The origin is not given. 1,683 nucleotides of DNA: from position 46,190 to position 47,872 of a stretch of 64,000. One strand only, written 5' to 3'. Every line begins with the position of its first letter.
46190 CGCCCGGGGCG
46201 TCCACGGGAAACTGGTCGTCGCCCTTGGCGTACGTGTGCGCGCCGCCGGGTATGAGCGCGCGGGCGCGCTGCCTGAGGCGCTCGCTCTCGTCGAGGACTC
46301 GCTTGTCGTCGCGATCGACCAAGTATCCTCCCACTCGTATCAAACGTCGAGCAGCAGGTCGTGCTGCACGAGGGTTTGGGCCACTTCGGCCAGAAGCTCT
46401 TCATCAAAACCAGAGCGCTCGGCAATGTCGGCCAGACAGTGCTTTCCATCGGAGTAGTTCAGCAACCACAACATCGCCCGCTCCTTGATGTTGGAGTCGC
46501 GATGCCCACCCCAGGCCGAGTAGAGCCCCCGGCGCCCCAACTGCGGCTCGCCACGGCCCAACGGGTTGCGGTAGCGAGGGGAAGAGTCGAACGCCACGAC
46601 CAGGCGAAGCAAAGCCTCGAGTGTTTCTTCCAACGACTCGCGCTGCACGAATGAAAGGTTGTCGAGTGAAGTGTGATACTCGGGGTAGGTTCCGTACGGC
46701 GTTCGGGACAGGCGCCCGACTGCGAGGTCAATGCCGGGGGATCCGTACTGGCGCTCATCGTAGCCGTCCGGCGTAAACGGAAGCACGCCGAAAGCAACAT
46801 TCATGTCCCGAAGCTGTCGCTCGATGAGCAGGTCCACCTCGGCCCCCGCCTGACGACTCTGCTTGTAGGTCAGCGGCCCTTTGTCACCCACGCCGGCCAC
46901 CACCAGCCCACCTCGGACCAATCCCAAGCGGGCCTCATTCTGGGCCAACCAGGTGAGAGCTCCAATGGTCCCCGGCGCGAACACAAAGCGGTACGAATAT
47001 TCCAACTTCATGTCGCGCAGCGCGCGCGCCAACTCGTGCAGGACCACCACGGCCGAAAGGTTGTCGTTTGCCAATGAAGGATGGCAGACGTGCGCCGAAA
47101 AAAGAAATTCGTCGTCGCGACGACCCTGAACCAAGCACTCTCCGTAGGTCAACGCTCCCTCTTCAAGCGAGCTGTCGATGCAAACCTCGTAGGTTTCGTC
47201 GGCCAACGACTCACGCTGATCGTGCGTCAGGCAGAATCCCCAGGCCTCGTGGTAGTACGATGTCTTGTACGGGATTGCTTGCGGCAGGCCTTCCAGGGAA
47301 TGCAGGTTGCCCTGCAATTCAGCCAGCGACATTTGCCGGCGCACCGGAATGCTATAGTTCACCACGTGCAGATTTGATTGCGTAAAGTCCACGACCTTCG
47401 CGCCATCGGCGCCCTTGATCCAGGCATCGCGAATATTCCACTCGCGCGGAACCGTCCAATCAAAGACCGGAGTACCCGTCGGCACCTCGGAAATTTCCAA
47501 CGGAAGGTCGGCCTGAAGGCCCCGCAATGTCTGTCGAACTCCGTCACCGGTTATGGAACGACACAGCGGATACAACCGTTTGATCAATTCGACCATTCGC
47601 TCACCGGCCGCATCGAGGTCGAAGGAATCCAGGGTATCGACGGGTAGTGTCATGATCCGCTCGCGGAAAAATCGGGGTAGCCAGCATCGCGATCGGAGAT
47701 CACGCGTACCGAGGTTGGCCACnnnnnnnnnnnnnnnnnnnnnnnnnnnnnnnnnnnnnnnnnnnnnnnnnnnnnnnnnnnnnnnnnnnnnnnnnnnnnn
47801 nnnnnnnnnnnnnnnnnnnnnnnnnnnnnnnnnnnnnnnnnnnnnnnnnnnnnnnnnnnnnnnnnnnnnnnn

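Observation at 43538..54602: ABC-transporter-dependent polysaccharide locus predicted to build a C-methyl-branched, amino-modified CDP-sugar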

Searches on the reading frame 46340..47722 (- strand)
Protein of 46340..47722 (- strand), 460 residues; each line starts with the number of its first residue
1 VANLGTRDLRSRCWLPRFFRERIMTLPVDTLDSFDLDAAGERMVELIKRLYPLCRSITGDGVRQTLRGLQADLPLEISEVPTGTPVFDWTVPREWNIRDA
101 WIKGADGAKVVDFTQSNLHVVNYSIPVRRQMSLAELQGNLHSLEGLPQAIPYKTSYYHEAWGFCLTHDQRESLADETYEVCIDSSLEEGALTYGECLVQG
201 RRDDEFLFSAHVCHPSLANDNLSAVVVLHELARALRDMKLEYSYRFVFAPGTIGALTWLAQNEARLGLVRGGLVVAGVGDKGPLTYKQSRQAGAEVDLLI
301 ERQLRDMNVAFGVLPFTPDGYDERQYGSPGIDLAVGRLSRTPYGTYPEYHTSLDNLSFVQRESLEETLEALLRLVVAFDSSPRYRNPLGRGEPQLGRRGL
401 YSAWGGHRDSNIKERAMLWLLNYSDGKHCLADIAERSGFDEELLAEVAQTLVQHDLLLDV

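Call 4: search_protein_families(library=pfam, proteins=[window:46340-47722:-], max_evalue=0.01)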
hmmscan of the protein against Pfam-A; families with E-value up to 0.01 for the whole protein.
window:46340-47722:- (460 aa): 4 families
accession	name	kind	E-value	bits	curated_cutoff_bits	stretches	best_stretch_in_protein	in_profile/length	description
PF16254.10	DUF4910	-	6e-96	320.5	26.6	1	45-378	2-244/247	Domain of unknown function (DUF4910)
PF09940.16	DUF2172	-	3.2e-37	127.2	27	1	94-185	1-92/92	Domain of unknown function (DUF2172)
PF16221.11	HTH_47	-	8.8e-23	80.1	27.1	1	384-457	3-76/78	winged helix-turn-helix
PF04389.22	Peptidase_M28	-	6.1e-06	26.5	21.3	1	202-374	10-192/193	Peptidase family M28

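Call 5: search_protein_families(library=ncbifam, proteins=[window:46340-47722:-], max_evalue=0.001)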
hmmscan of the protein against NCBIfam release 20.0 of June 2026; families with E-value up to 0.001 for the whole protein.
window:46340-47722:- (460 aa): 0 families

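Call 9: search_solved_structures(query=window:46340-47722:-, max_evalue=0.01)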
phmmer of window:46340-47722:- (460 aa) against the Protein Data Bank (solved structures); distinct sequences matched with E-value up to 0.01: 1.
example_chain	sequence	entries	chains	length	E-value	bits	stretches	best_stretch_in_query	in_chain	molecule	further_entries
3k9t_A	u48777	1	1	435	1.8e-128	432.6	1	39-457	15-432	putative peptidase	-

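Call 24: find_homologous_proteins(query=window:46340-47656:-, max_evalue=1e-10)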
Query window:46340-47656:- (438 aa): 8000 proteins with E <= 1e-10 among 8000 candidates; the best 120 are listed.
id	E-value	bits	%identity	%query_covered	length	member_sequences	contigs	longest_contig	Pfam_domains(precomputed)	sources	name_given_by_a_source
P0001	5.4e-297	1003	100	100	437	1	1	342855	PF04389.23,PF09940.17,PF16221.12,PF16254.11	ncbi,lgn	-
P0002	9.5e-188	643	66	97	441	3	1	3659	PF09940.17,PF16221.12,PF16254.11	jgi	-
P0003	1.2e-186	639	64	99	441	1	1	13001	PF04389.23,PF09940.17,PF16221.12,PF16254.11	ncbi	-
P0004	5.7e-186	637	66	97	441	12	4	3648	PF04389.23,PF09940.17,PF16221.12,PF16254.11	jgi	jgi:aminopeptidase-like protein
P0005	8.7e-185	633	66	96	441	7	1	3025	PF04389.23,PF09940.17,PF16221.12,PF16254.11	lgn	-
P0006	3.0e-184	631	64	99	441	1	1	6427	PF09940.17,PF16221.12,PF16254.11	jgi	jgi:aminopeptidase-like protein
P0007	1.0e-183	630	65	98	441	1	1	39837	PF04389.23,PF09940.17,PF16221.12,PF16254.11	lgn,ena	-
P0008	2.8e-183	628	65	97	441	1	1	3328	PF09940.17,PF16221.12,PF16254.11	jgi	jgi:aminopeptidase-like protein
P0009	1.1e-182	626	66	95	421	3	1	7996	PF09940.17,PF16221.12,PF16254.11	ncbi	-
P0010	1.6e-182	626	65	97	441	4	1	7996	PF09940.17,PF16221.12,PF16254.11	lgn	-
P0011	4.9e-182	624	66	95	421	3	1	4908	PF04389.23,PF09940.17,PF16221.12,PF16254.11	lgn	-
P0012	2.4e-181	622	64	98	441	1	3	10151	PF04389.23,PF09940.17,PF16221.12,PF16254.11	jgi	jgi:aminopeptidase-like protein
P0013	3.0e-180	618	64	99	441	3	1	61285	PF09940.17,PF16221.12,PF16254.11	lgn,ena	-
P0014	3.3e-178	611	62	97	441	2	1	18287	PF09940.17,PF16221.12,PF16254.11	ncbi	ncbi:MAG: DUF4910 domain-containing protein [Myxococcota bacterium]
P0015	3.8e-174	598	62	97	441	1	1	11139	PF04389.23,PF09940.17,PF16221.12,PF16254.11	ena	-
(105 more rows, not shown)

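Call 26: find_related_loci(query=A1, collection=genome_contigs, flank=10000)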
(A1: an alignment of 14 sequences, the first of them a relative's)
Query A1 (437 aa) in genome_contigs; peptide patterns used: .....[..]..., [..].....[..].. (x = any residue, [..] = any of these).
600 stretches matched a pattern (row limit reached: there are more); 591 encode a relative of the query (tblastn E <= 1e-3); the best 80 are kept; 80 distinct loci.
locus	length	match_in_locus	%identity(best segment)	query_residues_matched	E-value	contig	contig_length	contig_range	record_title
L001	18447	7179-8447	57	12-434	1e-158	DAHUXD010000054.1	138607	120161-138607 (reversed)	MAG TPA_asm: Acidobacteria bacterium isolate clean263 k141_89387, whole genome shotgun sequence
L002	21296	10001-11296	55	7-434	6e-157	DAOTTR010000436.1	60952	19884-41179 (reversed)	MAG TPA_asm: Caldilineaceae bacterium isolate F11_8 k119_2857131, whole genome shotgun sequence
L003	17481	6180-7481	54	5-434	2e-156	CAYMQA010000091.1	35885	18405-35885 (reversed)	MAG TPA_asm: uncultured Caldilinea sp. isolate SRP329715_co2_365 genome assembly, contig: NODE_2491_length_35885_cov_6.3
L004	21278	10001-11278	54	12-437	1e-154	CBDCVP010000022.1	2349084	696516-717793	MAG: Saprospiraceae bacterium isolate 75aaed2f-bfff-4668-9f66-88a187d9991b genome assembly, contig: contig_22, whole gen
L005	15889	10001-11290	52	5-434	6e-154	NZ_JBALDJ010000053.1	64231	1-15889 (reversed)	MAG: Nostoc sp. isolate P14320 bin 11 NODE_273_length_64231_cov_52.638471, whole genome shotgun sequence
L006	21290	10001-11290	53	5-434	6e-154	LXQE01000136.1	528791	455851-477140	Nostoc punctiforme NIES-2108 scaffold24.1, whole genome shotgun sequence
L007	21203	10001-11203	58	17-417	6e-154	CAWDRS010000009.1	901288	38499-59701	MAG: uncultured Acidobacteriota bacterium isolate MFD04850.bin.2.282 genome assembly, contig: contig_2842, whole genome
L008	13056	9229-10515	56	8-437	5e-154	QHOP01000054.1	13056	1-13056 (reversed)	MAG: Verrucomicrobia bacterium isolate AV5 14_0919_12_20cm_scaffold_4474_curated, whole genome shotgun sequence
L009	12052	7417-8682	54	13-434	2e-152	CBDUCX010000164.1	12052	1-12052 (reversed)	MAG TPA_asm: uncultured Pleurocapsa sp. isolate ERR2431958_binner13_Refined_38 genome assembly, contig: ERZ23878668.945,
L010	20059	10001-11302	50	1-434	2e-152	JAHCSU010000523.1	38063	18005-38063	Nostoc sp. CCCryo 231-06 CCCRYO23106-524, whole genome shotgun sequence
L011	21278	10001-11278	54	8-434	8e-152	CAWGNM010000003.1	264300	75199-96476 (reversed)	MAG: uncultured Acidobacteriota bacterium isolate MFD00991.bin.2.75 genome assembly, contig: contig_1521, whole genome s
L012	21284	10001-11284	55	6-434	2e-151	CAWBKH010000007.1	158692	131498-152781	MAG: uncultured Verrucomicrobiae bacterium isolate MFD03044.bin.1.108 genome assembly, contig: contig_56919, whole genom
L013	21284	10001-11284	51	7-434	1e-151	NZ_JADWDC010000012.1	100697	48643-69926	Waterburya agarophytonicola KI4 NODE_66_length_100697_cov_164.767612, whole genome shotgun sequence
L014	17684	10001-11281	54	11-437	7e-151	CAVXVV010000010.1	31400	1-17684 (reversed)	MAG: uncultured Candidatus Rokubacteria bacterium isolate MFD04850.bin.2.156 genome assembly, contig: contig_106957, who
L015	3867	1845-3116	56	11-434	6e-156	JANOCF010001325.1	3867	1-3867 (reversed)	MAG: Holophagales bacterium isolate VAR_17_metabat_435 VAR_17_k141_149350, whole genome shotgun sequence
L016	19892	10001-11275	52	7-434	6e-151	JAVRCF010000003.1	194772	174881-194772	MAG: Aulosira sp. DedQUE10 contig_3, whole genome shotgun sequence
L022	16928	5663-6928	52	16-437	2e-149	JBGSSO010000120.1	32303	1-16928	MAG: Nitrospirales bacterium isolate JTS-AC384 k141_210989, whole genome shotgun sequence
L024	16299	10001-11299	52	1-434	3e-149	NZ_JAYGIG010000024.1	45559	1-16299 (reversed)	Leptothoe sp. PORK10 BA2 NODE_41_length_45559_cov_29.021945, whole genome shotgun sequence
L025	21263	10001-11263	53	17-437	1e-148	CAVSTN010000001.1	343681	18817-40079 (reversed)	MAG: uncultured Nitrospiraceae bacterium isolate MFD05684.bin.2.280 genome assembly, contig: contig_11093, whole genome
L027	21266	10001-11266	55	12-434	1e-148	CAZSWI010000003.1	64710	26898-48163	MAG TPA_asm: uncultured Acidobacterium sp. isolate binchicken_co3_218 genome assembly, contig: NODE_1213_length_64710_co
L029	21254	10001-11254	54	17-434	4e-148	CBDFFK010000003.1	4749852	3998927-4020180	MAG: Chamaesiphon sp. isolate 33e573d0-c533-4063-b374-80d78a75e3c2 genome assembly, contig: contig_3, whole genome shotg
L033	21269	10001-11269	54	13-434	6e-148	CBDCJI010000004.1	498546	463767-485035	MAG: Chthoniobacterales bacterium isolate 8289853c-9f09-45ed-b0a6-06da85470329 genome assembly, contig: contig_4, whole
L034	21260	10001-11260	54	15-434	7e-148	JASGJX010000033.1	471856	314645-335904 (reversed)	MAG: Chryseolinea sp. isolate 5N518 JMF-2111-06-0005.ont.bin.518_32, whole genome shotgun sequence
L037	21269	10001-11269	51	12-434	3e-147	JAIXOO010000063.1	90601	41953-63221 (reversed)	MAG: Saprospiraceae bacterium isolate C1_MAG_00026 C1_MAG_00026_000000000020, whole genome shotgun sequence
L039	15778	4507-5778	49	11-434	2e-146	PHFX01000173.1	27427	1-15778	MAG: Candidatus Brocadia sp. WS118 scaffold_49, whole genome shotgun sequence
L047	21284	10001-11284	53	8-434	5e-146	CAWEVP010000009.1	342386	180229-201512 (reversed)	MAG: uncultured Actinomycetota bacterium isolate MFD09671.bin.2.42 genome assembly, contig: contig_54651, whole genome s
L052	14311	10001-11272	51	14-437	3e-145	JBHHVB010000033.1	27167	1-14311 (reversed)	MAG: Gammaproteobacteria bacterium isolate S.4.sp3_bin.46 NODE_535_length_27167_cov_6.487754, whole genome shotgun seque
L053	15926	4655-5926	52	11-434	3e-145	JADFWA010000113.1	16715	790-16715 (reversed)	MAG: Proteobacteria bacterium isolate C2.bin.20 k83_1049410, whole genome shotgun sequence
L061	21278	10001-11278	52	11-435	7e-145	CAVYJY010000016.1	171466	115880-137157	MAG: uncultured Verrucomicrobiae bacterium isolate MFD01275.bin.2.68 genome assembly, contig: contig_8478, whole genome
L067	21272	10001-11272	51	14-437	5e-144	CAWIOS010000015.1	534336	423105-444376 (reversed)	MAG: Ignavibacteriota bacterium isolate MFD01476.bin.1.169 genome assembly, contig: contig_53846, whole genome shotgun s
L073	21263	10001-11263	51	14-434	1e-143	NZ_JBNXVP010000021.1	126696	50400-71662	Leptolyngbya sp. AN10 NODE_21_length_126696_cov_20.495026, whole genome shotgun sequence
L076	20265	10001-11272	52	11-434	1e-143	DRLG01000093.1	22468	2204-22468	MAG TPA_asm: Chromatiales bacterium isolate HyVt-459 HyVt-459_k145_190867, whole genome shotgun sequence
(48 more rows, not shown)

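Call 43: search_protein_families(library=ncbifam, proteins=[L053:6162-7244:+, L012:17811-18578:+, L016:7198-8136:+, L008:5039-6145:+, L022:137-1345:+], max_evalue=1e-8)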
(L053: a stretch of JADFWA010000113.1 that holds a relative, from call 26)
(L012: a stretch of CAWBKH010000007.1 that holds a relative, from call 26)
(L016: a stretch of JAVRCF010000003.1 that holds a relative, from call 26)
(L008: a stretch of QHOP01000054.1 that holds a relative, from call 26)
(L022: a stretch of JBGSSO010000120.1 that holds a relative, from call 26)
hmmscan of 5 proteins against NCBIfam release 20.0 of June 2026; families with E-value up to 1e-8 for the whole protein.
L053:6162-7244:+ (361 aa): 11 families
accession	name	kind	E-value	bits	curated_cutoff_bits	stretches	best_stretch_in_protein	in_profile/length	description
TIGR02622.1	CDP_4_6_dhtase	equivalog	4.5e-148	493.1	278.45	1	9-356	1-352/352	CDP-glucose 4,6-dehydratase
TIGR01181.1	dTDP_gluc_dehyt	equivalog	1.6e-24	86.6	365.1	1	15-340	2-315/321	dTDP-glucose 4,6-dehydratase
TIGR04180.1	EDH_00030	hypoth_equivalog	3.6e-22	78.8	475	1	15-322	1-295/297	NAD-dependent 4,6-dehydratase LegB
TIGR01179.1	galE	equivalog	8.8e-22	77.4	262.3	1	15-177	2-162/332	UDP-glucose 4-epimerase GalE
TIGR01472.1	gmd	equivalog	7.4e-12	45.1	415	1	15-178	3-173/342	GDP-mannose 4,6-dehydratase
NF007490.0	PRK10084.1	subfamily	2.3e-11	43.3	649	0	15-339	3-337/361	dTDP-glucose 4,6-dehydratase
NF007956.0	PRK10675.1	subfamily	7.1e-11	41.8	394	1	14-170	2-159/338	UDP-glucose 4-epimerase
TIGR03589.1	PseB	equivalog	1.1e-10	41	407.75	1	9-139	1-129/324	UDP-N-acetylglucosamine 4,6-dehydratase (inverting)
NF042423.1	oxyalk_red_Shew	equivalog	1.8e-09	37.1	580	1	13-139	9-123/331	2-alkyl-3-oxoalkanoate reductase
TIGR04130.1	FnlA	equivalog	2e-09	36.8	730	0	9-138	1-127/337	UDP-N-acetylglucosamine 4,6-dehydratase/5-epimerase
NF007582.0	PRK10217.1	equivalog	9.8e-09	34.8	698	0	13-174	2-174/355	dTDP-glucose 4,6-dehydratase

L012:17811-18578:+ (256 aa): 195 families (the best 25 are shown)
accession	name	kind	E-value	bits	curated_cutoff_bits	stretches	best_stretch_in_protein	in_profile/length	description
NF006073.0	PRK08219.1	equivalog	6.2e-60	202.7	218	1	20-253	3-226/227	SDR family oxidoreductase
NF004825.0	PRK06181.1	equivalog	8.7e-44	149.8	215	1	15-235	1-227/268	SDR family oxidoreductase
NF005806.0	PRK07666.1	equivalog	9e-35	120.1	286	1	15-240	2-225/239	3-ketoacyl-ACP reductase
NF005672.0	PRK07454.1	equivalog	2.4e-33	115.3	234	1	17-251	3-236/241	SDR family oxidoreductase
NF006509.0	PRK08945.1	equivalog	2.8e-32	111.9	269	1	16-204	9-202/248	YciK family oxidoreductase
NF005594.0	PRK07326.1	equivalog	4.1e-32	111.6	271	1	16-253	2-233/237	SDR family oxidoreductase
NF005559.1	PRK07231.1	subfamily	3.3e-31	108.7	215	1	18-212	2-197/249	glucose 1-dehydrogenase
NF009468.0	PRK12826.1-4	equivalog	4.3e-31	108.5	318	1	15-209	2-198/256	SDR family oxidoreductase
NF006565.0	PRK09072.1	equivalog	7.4e-31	107.6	238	1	18-236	3-218/265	SDR family oxidoreductase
NF005878.0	PRK07825.1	subfamily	3.6e-30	105.2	287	1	15-240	4-221/278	short chain dehydrogenase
NF005909.0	PRK07890.1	subfamily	4.8e-30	104.7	258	1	16-199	3-187/260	short chain dehydrogenase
NF005446.0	PRK07035.1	equivalog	2.3e-29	102.4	373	1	17-212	8-205/255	SDR family oxidoreductase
NF052558.1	MBtsdlDhBudC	equivalog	8.6e-29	100.8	270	1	19-213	2-194/250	meso-2,3-butanediol dehydrogenase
NF004818.0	PRK06172.1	equivalog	1.1e-28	100.3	336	1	15-211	2-200/253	SDR family oxidoreductase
NF009466.0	PRK12826.1-2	subfamily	2.4e-28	99.3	222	1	19-233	2-223/248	3-oxoacyl-ACP reductase FabG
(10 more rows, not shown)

L016:7198-8136:+ (313 aa): 0 families

L008:5039-6145:+ (369 aa): 0 families

L022:137-1345:+ (403 aa): 9 families
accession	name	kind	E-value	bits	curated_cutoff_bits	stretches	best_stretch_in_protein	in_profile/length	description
NF008726.1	PRK11728.1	equivalog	5.3e-94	315.2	299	1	7-393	2-388/389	L-2-hydroxyglutarate oxidase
NF033460.1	glycerol3P_ox_II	equivalog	8.6e-38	130.4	460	1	6-273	2-275/361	type 2 glycerol-3-phosphate oxidase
TIGR02352.1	thiamin_ThiO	equivalog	1.3e-19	70.6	250.8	1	8-220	1-223/351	glycine oxidase ThiO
TIGR03364.1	HpnW_proposed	hypoth_equivalog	7.1e-14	51.7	285.1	1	7-178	2-171/365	TIGR03364 family FAD-dependent oxidoreductase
TIGR03197.1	MnmC_Cterm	equivalog_domain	1e-13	51.2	174.2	1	8-206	2-205/400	FAD-dependent 5-carboxymethylaminomethyl-2-thiouridine(34) oxidoreductase MnmC1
NF002480.1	PRK01747.1-1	equivalog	4e-13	48.6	540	1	4-181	247-425/645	bifunctional tRNA (5-methylaminomethyl-2-thiouridine)(34)-methyltransferase MnmC2/FAD-dependent 5-carboxymethylaminomethyl-2-thiouridine(34)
TIGR03377.1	glycerol3P_GlpA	equivalog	7.4e-11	41.3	552.8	1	8-225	2-223/530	anaerobic glycerol-3-phosphate dehydrogenase subunit GlpA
NF008313.0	PRK11101.1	equivalog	3.6e-10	39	425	1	3-209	6-218/548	anaerobic glycerol-3-phosphate dehydrogenase subunit A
TIGR03329.1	Phn_aa_oxid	hypoth_equivalog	2.9e-09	36.2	632.8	0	5-171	24-201/460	putative aminophosphonate oxidoreductase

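Call 51: list_cluster_members(proteins=[P0001, window:44206-44973:-, window:49458-50489:-])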
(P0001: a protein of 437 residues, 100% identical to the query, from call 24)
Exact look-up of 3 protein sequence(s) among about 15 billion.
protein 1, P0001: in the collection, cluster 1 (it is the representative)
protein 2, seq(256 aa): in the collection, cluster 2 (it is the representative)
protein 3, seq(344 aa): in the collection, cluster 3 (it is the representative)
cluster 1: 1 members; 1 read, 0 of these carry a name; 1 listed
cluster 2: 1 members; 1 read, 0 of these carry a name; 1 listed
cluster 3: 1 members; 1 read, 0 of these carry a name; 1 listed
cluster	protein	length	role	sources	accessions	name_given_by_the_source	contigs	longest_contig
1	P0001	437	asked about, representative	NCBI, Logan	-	-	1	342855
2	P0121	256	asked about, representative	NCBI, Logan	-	-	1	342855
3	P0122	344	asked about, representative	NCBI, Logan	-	-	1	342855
